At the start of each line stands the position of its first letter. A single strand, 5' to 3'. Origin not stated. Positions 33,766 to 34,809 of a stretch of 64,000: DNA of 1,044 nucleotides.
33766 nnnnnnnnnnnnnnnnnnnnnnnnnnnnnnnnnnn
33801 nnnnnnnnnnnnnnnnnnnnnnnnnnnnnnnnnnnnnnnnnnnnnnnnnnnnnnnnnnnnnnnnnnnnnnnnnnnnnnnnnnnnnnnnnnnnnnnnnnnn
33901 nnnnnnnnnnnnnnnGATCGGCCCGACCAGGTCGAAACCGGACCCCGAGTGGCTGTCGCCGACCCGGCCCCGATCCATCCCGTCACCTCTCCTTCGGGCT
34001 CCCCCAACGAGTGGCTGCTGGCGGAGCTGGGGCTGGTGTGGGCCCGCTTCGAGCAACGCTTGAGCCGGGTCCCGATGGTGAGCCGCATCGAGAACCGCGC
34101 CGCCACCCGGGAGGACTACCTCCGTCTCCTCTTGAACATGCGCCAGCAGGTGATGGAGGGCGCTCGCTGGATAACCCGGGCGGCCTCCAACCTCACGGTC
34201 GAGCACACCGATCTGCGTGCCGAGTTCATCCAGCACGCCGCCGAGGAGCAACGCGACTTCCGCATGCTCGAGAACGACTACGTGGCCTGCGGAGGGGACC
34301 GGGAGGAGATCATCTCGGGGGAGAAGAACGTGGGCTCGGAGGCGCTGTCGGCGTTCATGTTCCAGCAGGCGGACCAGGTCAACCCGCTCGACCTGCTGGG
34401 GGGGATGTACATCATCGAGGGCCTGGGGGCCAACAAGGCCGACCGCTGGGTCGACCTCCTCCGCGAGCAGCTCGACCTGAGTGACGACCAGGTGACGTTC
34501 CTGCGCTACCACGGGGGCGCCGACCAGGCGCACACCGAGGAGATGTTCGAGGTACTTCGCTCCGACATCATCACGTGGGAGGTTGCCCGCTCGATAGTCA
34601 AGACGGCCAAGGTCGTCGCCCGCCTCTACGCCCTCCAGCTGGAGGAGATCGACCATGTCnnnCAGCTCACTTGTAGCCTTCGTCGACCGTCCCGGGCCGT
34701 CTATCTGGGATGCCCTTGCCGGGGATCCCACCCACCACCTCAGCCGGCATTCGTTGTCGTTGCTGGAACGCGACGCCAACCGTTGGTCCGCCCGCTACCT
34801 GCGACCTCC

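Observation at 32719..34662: FabH-like ketosynthase fused to a heme-oxygenase-like (putative diiron oxidase) domain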

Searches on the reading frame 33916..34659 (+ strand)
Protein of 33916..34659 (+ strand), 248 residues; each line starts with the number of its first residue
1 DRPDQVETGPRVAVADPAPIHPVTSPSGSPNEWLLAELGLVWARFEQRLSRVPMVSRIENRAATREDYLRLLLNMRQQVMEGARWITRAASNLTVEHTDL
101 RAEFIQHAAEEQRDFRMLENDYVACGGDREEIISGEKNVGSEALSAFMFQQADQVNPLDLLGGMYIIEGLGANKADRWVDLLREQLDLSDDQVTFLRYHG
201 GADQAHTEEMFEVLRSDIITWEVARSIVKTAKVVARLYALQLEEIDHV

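Call 24: search_protein_representatives(protein=window:33916-34659:+)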
Query: 248 residues. Proteins with E-value up to 0.001 (for the whole library): 438; up to 1e-10: 183; up to 1e-30: 53. The best 150 are listed.
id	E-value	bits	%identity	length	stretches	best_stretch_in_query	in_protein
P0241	1.4e-75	270.6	55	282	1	7-248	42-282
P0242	1.1e-70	254.6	54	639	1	15-247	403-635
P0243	3.0e-67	243.3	53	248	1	32-247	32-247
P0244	3.4e-66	239.9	50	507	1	26-248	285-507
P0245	4.9e-65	236.1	57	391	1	34-248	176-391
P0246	7.6e-65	235.4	51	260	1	27-246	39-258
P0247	1.8e-64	234.2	56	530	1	29-245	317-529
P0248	5.2e-64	232.7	50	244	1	27-245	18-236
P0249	8.2e-64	232.1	52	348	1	27-247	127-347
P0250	3.3e-60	220.3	52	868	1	29-239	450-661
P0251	4.3e-60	219.9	59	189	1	71-248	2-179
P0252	1.0e-58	215.4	45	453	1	25-246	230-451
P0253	2.4e-58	214.2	48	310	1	32-246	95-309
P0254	4.7e-55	203.4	50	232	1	29-246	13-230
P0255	2.3e-54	201.1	45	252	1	28-246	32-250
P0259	4.2e-49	183.9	44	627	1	29-246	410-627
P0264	2.7e-46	174.7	42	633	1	31-247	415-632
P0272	2.0e-43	165.3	43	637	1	9-246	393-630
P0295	3.1e-29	118.9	38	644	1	32-244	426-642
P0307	9.4e-26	107.5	33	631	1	32-243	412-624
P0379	6.3e-14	68.8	31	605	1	52-238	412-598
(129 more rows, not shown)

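Call 26: search_protein_families(library=pfam, proteins=[P0242, P0250, P0259, P0264, P0272, P0295, P0307, P0379, P0244, P0252], max_evalue=0.001)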
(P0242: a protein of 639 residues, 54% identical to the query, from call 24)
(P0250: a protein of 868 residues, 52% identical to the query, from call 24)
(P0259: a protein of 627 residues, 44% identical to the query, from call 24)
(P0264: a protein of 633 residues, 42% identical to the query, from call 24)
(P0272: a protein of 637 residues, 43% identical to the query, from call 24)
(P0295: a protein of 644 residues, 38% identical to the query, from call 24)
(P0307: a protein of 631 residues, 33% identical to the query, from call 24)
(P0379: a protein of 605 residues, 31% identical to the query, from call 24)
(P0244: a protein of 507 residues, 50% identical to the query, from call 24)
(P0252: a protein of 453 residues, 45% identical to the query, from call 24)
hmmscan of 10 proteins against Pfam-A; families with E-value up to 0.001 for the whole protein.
P0242 (639 aa): 5 families
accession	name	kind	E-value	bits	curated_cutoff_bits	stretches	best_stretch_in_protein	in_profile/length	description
PF08541.16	ACP_syn_III_C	-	1.2e-12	48.2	26.6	1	290-364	6-75/90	3-Oxoacyl-[acyl-carrier-protein (ACP)] synthase III C terminal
PF14518.11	Haem_oxygenas_2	-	3e-08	34.1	28.9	1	462-626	6-176/177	Iron-containing redox enzyme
PF00108.29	Thiolase_N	-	3.5e-07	30.3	26.4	1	67-174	23-131/260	Thiolase, N-terminal domain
PF07451.17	SpoVAD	-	0.00011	21.6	22.1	1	68-197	52-172/329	Stage V sporulation protein AD (SpoVAD)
PF08545.16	ACP_syn_III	-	0.00016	21.9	24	1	127-198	6-65/80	3-Oxoacyl-[acyl-carrier-protein (ACP)] synthase III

P0250 (868 aa): 4 families
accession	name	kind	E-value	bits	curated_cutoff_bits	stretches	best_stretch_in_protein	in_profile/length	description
PF22523.1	DUF6999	-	1.2e-25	90.6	27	1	720-848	2-130/275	Family of unknown function (DUF6999)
PF08541.16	ACP_syn_III_C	-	2.3e-12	47.3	26.6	1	288-363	3-75/90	3-Oxoacyl-[acyl-carrier-protein (ACP)] synthase III C terminal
PF14518.11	Haem_oxygenas_2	-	2.5e-07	31.1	28.9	1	538-660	52-176/177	Iron-containing redox enzyme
PF00109.32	ketoacyl-synt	-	0.00033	20.8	20.8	1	97-204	150-249/252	Beta-ketoacyl synthase, N-terminal domain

P0259 (627 aa): 4 families
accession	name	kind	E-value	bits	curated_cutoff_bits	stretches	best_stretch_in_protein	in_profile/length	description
PF08541.16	ACP_syn_III_C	-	5e-08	33.4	26.6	1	281-349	3-66/90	3-Oxoacyl-[acyl-carrier-protein (ACP)] synthase III C terminal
PF14518.11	Haem_oxygenas_2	-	5.6e-07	30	28.9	1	496-601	51-156/177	Iron-containing redox enzyme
PF00108.29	Thiolase_N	-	1.8e-06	28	26.4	1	64-165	24-126/260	Thiolase, N-terminal domain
PF08545.16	ACP_syn_III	-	0.00037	20.8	24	0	123-157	6-40/80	3-Oxoacyl-[acyl-carrier-protein (ACP)] synthase III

P0264 (633 aa): 4 families
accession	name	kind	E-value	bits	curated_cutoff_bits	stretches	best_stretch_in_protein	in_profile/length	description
PF08541.16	ACP_syn_III_C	-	6.9e-11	42.6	26.6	1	285-362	2-74/90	3-Oxoacyl-[acyl-carrier-protein (ACP)] synthase III C terminal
PF14518.11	Haem_oxygenas_2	-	1.7e-05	25.2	28.9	1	525-623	78-176/177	Iron-containing redox enzyme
PF00108.29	Thiolase_N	-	6.2e-05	22.9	26.4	1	67-175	22-131/260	Thiolase, N-terminal domain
PF00109.32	ketoacyl-synt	-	0.00038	20.6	20.8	1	105-201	154-248/252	Beta-ketoacyl synthase, N-terminal domain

P0272 (637 aa): 4 families
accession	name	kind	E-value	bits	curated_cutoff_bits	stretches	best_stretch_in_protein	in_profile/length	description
PF14518.11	Haem_oxygenas_2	-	2.5e-10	40.9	28.9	1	500-621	53-175/177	Iron-containing redox enzyme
PF08541.16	ACP_syn_III_C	-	2.2e-09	37.8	26.6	1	293-367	6-75/90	3-Oxoacyl-[acyl-carrier-protein (ACP)] synthase III C terminal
PF00108.29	Thiolase_N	-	1.6e-05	24.8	26.4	1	73-172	23-123/260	Thiolase, N-terminal domain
PF21616.3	Topo-V_HhH_2_2nd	-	0.00043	20.7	27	0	603-633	12-42/58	Topoisomerase V, second (HhH)2 tandem domain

P0295 (644 aa): 2 families
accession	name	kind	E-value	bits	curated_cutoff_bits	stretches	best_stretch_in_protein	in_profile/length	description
PF08541.16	ACP_syn_III_C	-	7.2e-08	32.9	26.6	1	293-367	6-75/90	3-Oxoacyl-[acyl-carrier-protein (ACP)] synthase III C terminal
PF14518.11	Haem_oxygenas_2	-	5.9e-07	29.9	28.9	1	466-635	4-175/177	Iron-containing redox enzyme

P0307 (631 aa): 1 family
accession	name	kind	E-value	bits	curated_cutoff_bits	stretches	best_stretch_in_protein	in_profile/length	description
PF08541.16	ACP_syn_III_C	-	2.4e-08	34.5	26.6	1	274-349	5-75/90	3-Oxoacyl-[acyl-carrier-protein (ACP)] synthase III C terminal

P0379 (605 aa): 4 families
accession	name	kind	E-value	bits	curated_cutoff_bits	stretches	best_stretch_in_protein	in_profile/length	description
PF00378.25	ECH_1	-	4e-21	75.9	27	1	156-245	87-176/251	Enoyl-CoA hydratase/isomerase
PF14518.11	Haem_oxygenas_2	-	3e-18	66.7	28.9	1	430-596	2-174/177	Iron-containing redox enzyme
PF16113.10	ECH_2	-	5.4e-08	33.2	27.2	1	106-278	40-208/335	Enoyl-CoA hydratase/isomerase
PF03070.21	TENA_THI-4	-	0.00052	20.3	22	1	419-586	20-185/210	TENA/THI-4/PQQC family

P0244 (507 aa): 2 families
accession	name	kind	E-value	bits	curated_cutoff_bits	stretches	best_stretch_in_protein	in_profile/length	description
PF08541.16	ACP_syn_III_C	-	2.9e-09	37.4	26.6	1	143-219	5-76/90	3-Oxoacyl-[acyl-carrier-protein (ACP)] synthase III C terminal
PF14518.11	Haem_oxygenas_2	-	1.1e-07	32.3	28.9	1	406-497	84-176/177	Iron-containing redox enzyme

P0252 (453 aa): 2 families
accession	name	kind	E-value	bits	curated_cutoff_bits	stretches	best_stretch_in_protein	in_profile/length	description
PF08541.16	ACP_syn_III_C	-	8.3e-11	42.3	26.6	1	115-190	5-75/90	3-Oxoacyl-[acyl-carrier-protein (ACP)] synthase III C terminal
PF14518.11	Haem_oxygenas_2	-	1.5e-06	28.6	28.9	1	348-443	79-176/177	Iron-containing redox enzyme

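Call 28: predict_structure(alignment_id=A2)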
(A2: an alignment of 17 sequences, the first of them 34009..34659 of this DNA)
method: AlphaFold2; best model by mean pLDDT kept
length: 217 residues; sequences in the alignment: 17
mean_pLDDT: 94.0   pTM: 0.89
mean pLDDT of the five models: 94.0, 93.7, 92.9, 92.7, 90.5
residues with pLDDT >= 90: 191; 70-90: 25; 50-70: 1; < 50: 0
segments of 3 or more residues with pLDDT < 50: none
pLDDT, mean of each block of 10 residues (from residue 1): 97 94 95 96 93 96 95 93 92 97 92 97 96 92 91 95 92 91 95 98 96 84
secondary structure, 60 per line:
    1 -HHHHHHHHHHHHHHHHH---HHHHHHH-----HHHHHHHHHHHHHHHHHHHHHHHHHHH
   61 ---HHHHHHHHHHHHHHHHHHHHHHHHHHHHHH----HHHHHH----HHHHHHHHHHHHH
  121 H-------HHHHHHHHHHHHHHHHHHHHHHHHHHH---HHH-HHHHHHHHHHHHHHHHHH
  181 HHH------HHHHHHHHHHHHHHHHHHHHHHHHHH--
elements in order: H2-18 H22-28 H34-60 H64-93 H98-103 H108-121 H129-155 H163-183 H190-215

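Call 31: fold_search(model_id=the predicted structure, library=pdb)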
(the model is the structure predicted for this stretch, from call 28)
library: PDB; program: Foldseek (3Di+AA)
matches with E <= 10: 772; with E <= 0.001: 30
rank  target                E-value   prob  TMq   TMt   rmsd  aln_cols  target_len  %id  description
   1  3dde_B                5.7e-08  1.00  0.84  0.79   2.3       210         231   22  Crystal structure of a domain of unknown function with a heme oxygenase-like fold (sden_3740) from shewanella denitrif (released 2008-06-24)
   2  3dde_A                6.2e-08  1.00  0.86  0.81   2.1       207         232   22  Crystal structure of a domain of unknown function with a heme oxygenase-like fold (sden_3740) from shewanella denitrif (released 2008-06-24)
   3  8vag_A                4.1e-06  1.00  0.85  0.86   2.3       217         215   13  Crystal structure of MnII/MnII CtCADD from Chlamydia trachomatis (released 2024-11-06)
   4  1rcw_B                1.7e-05  1.00  0.85  0.86   2.3       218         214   13  Crystal structure of CT610 from Chlamydia trachomatis (released 2004-05-04)
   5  8va9_A                1.7e-05  1.00  0.83  0.84   2.7       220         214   14  Crystal structure of FeII/MnII CtCADD from Chlamydia trachomatis (released 2024-11-06)
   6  1rcw_A                3.2e-05  1.00  0.85  0.86   2.3       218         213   13  Crystal structure of CT610 from Chlamydia trachomatis (released 2004-05-04)
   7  2gm7_D                1.4e-04  1.00  0.81  0.81   3.0       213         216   15  TenA Homolog/Thi-4 Thiaminase from Pyrobaculum Aerophilum (released 2006-04-18)
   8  2gm8_C                1.6e-04  1.00  0.81  0.82   3.0       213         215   16  TenA Homolog/Thi-4 Thiaminase complexed with product 4-amino-5-hydroxymethyl-2-methylpyrimidine (released 2006-04-18)
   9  3oql_C                1.7e-04  1.00  0.76  0.69   3.9       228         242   12  Crystal structure of a TenA homolog (PSPTO1738) from Pseudomonas syringae pv. tomato str. DC3000 at 2.54 A resolution (released 2010-10-06)
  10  1udd_B                1.8e-04  1.00  0.81  0.82   3.0       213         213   14  TenA homologue protein from P.horikoshii OT3 (released 2004-06-01)
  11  2gm8_B                1.9e-04  1.00  0.81  0.83   2.9       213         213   16  TenA Homolog/Thi-4 Thiaminase complexed with product 4-amino-5-hydroxymethyl-2-methylpyrimidine (released 2006-04-18)
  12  1udd_A                2.1e-04  1.00  0.81  0.82   3.0       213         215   14  TenA homologue protein from P.horikoshii OT3 (released 2004-06-01)
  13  2gm7_A                2.4e-04  1.00  0.78  0.80   3.2       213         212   15  TenA Homolog/Thi-4 Thiaminase from Pyrobaculum Aerophilum (released 2006-04-18)
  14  3oql_A                2.5e-04  1.00  0.77  0.70   3.6       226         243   12  Crystal structure of a TenA homolog (PSPTO1738) from Pseudomonas syringae pv. tomato str. DC3000 at 2.54 A resolution (released 2010-10-06)
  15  2gm8_A                3.0e-04  1.00  0.81  0.81   2.9       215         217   15  TenA Homolog/Thi-4 Thiaminase complexed with product 4-amino-5-hydroxymethyl-2-methylpyrimidine (released 2006-04-18)
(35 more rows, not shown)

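Call 32: search_solved_structures(query=A2, max_evalue=10, show_alignments=4)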
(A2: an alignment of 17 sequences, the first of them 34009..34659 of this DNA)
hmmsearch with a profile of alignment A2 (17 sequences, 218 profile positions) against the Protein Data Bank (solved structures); distinct sequences matched with E-value up to 10: 3.
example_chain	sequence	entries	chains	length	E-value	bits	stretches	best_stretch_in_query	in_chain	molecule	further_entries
3dde_A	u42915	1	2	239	6.3e-09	39.1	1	75-201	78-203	TENA/THI-4 protein, Domain of Unknown Function with a Heme Oxygenase-like Fold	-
6czx_A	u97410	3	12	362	0.032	17.2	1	63-120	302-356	Phosphoserine aminotransferase 1, chloroplastic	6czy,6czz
7rcz_A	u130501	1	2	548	0.41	13.6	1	85-188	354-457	Stage V sporulation protein D (Sporulation specific penicillin-binding protein)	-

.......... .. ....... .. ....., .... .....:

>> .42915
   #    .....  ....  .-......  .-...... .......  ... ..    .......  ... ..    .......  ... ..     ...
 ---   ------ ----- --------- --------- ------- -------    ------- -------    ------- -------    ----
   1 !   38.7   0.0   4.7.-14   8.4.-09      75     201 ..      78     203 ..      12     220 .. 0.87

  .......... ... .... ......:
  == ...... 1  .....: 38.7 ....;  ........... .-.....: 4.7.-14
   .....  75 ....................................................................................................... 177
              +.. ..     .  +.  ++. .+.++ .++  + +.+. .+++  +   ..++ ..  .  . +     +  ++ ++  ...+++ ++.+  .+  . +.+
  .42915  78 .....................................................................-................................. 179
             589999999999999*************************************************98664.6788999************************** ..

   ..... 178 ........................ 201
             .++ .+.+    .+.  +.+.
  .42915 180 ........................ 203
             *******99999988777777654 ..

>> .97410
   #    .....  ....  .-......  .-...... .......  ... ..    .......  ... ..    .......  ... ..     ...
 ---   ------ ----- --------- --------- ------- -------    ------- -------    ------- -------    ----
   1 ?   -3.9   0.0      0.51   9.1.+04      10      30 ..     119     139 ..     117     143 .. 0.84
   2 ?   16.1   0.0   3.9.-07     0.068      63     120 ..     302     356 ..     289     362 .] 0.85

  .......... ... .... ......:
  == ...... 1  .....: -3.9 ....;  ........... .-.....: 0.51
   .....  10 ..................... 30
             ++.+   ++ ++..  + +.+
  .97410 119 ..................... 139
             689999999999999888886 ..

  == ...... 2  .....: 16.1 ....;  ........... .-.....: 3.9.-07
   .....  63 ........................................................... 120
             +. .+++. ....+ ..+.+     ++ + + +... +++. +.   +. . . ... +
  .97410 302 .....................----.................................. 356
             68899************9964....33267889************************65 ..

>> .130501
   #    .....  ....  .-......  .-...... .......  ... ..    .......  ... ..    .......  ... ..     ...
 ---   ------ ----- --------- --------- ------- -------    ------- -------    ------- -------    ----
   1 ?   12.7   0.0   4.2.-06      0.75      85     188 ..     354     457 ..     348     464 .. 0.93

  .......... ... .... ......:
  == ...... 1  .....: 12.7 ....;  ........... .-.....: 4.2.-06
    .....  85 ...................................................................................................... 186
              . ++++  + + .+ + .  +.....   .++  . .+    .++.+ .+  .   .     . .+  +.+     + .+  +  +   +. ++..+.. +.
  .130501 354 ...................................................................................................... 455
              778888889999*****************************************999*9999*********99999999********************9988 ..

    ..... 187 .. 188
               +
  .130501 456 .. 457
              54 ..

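Call 53: find_related_loci(query=A2, collection=genome_contigs, flank=8000)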
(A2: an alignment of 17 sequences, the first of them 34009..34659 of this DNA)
Query A2 (217 aa) in genome_contigs; peptide patterns used: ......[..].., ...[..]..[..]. (x = any residue, [..] = any of these).
409 stretches matched a pattern; 379 encode a relative of the query (tblastn E <= 1e-3); the best 80 are kept; 80 distinct loci.
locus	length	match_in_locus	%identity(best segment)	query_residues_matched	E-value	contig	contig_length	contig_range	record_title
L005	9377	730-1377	85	1-216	1e-121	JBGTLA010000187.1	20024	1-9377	MAG: Acidimicrobiia bacterium isolate JTS-RE326 k141_4680808, whole genome shotgun sequence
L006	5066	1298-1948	76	1-217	1e-109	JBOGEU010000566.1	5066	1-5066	MAG: Acidimicrobiia bacterium isolate M3-S_maxbin2.bin.379 k127_367081, whole genome shotgun sequence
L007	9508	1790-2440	75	1-217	2e-107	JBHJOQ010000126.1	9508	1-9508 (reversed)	MAG: Acidimicrobiia bacterium isolate al_S4C811 S4Ck119_878533, whole genome shotgun sequence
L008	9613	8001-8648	75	1-216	4e-107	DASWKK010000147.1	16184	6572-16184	MAG TPA_asm: Acidimicrobiia bacterium isolate SMAG_U2920 k141_1666876, whole genome shotgun sequence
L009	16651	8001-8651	76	1-217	4e-107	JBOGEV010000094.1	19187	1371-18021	MAG: Acidimicrobiia bacterium isolate M3-S_maxbin2.bin.341 k127_1653513, whole genome shotgun sequence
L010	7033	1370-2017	75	1-216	2e-106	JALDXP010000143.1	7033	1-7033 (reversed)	MAG: Actinomycetota bacterium isolate MCT-CON-03 NODE_2021_length_7033_cov_8.070077, whole genome shotgun sequence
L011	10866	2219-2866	73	2-217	6e-106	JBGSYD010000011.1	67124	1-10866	MAG: Acidimicrobiia bacterium isolate JTS-RE82 k141_3164450, whole genome shotgun sequence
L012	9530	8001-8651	74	1-217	5e-106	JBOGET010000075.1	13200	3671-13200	MAG: Acidimicrobiia bacterium isolate M3-S_metabat2.bin.293 k127_1903850, whole genome shotgun sequence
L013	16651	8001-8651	74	1-217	2e-105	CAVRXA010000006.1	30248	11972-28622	MAG: uncultured Acidobacteriota bacterium isolate MFD06229.bin.2.134 genome assembly, contig: contig_15844, whole genome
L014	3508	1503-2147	74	1-215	4e-106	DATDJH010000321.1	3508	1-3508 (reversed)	MAG TPA_asm: Acidimicrobiia bacterium isolate SMAG_U325 k141_2104307, whole genome shotgun sequence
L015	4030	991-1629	75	1-213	3e-104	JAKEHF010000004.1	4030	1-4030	MAG: Actinomycetota bacterium isolate PMV_6.36 PMV_6.36.k101_9820, whole genome shotgun sequence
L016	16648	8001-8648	74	1-216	1e-103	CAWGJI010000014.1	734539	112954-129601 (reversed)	MAG: uncultured Acidobacteriota bacterium isolate MFD05684.bin.1.84 genome assembly, contig: contig_7365, whole genome s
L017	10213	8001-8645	74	1-215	4e-103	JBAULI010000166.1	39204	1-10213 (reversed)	MAG: Acidimicrobiia bacterium isolate MFD09314_ilm_asm_bin41 k127_23950, whole genome shotgun sequence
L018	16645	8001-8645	72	1-215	4e-103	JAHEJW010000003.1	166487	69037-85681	MAG: bacterium isolate Ww567 NODE_43_length_166487_cov_15.519247, whole genome shotgun sequence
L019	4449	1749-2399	71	1-217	3e-103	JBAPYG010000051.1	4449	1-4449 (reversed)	MAG: Acidimicrobiia bacterium isolate MFD00166_ilm_asm_bin5 k127_145984, whole genome shotgun sequence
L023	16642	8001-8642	73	2-215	2e-102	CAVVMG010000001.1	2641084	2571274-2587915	MAG: uncultured Acidobacteriota bacterium isolate MFD09267.bin.1.92 genome assembly, contig: contig_11550, whole genome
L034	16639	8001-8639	73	2-214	2e-99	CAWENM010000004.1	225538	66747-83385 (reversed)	MAG: uncultured Acidobacteriota bacterium isolate MFD02360.bin.1.245 genome assembly, contig: contig_22529, whole genome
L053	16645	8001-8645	58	3-217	4e-78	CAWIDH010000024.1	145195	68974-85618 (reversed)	MAG: uncultured Gammaproteobacteria bacterium isolate MFD00962.bin.2.116 genome assembly, contig: contig_44025, whole ge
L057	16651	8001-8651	57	1-217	1e-76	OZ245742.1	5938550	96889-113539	MAG: Leptonemataceae bacterium isolate 15dd4ae5-76da-4f6d-9bc0-9b9e06b427f5 genome assembly, chromosome: 1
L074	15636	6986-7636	54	1-217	1e-72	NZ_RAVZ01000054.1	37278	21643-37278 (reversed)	Corallococcus terminator strain CA054A NODE_54_37278_cov_29.6232, whole genome shotgun sequence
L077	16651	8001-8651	55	1-217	6e-72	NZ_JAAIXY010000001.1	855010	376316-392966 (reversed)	Myxococcus eversor strain AB053B NODE_1_length_855010_cov_14.8016, whole genome shotgun sequence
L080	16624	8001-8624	58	10-217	7e-72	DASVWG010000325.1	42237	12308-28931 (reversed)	MAG TPA_asm: Pyrinomonadaceae bacterium isolate SMAG_U3364 k141_302058, whole genome shotgun sequence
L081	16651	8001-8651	55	1-217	2e-71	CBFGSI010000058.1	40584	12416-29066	MAG TPA_asm: uncultured Archangiaceae bacterium isolate SRR17295755_concoct_80 genome assembly, contig: ERZ23329302.437,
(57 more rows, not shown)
